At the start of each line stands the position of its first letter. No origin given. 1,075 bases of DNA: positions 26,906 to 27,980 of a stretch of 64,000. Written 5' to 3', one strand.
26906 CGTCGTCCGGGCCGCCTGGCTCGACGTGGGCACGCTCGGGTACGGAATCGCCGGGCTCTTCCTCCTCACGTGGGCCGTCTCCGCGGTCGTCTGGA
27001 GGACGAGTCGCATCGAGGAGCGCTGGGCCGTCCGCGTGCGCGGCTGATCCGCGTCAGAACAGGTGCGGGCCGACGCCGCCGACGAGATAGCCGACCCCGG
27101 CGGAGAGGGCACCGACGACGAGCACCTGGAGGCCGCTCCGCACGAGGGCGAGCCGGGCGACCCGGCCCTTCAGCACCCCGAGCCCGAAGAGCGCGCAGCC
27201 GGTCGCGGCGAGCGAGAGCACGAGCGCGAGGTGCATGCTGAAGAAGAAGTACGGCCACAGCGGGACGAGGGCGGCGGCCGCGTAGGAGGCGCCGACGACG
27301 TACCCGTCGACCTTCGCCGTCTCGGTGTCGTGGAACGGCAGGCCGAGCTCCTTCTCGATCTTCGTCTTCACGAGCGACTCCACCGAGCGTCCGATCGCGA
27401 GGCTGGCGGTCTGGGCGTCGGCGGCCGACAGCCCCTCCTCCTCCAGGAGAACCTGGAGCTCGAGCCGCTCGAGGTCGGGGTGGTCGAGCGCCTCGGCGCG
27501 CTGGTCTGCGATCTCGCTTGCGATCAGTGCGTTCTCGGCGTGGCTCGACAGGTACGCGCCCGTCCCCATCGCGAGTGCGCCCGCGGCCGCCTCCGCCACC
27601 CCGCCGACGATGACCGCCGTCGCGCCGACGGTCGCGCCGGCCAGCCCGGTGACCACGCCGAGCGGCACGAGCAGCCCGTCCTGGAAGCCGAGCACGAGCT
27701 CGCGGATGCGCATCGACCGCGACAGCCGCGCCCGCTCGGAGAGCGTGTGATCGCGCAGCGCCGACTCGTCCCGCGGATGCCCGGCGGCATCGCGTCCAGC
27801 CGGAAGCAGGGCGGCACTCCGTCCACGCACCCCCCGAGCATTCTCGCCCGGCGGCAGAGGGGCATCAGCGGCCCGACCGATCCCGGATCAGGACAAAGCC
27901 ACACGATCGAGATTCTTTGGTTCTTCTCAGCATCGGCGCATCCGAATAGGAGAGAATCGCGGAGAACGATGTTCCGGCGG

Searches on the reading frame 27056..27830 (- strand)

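Call 32: search_protein_families(library=pfam, proteins=[window:27056-27830:-])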
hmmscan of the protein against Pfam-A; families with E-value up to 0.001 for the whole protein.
window:27056-27830:- (258 aa): 1 family
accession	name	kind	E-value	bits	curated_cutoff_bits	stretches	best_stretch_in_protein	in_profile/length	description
PF01988.24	VIT1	-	8.6e-48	163.4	28.1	1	42-251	1-213/214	VIT family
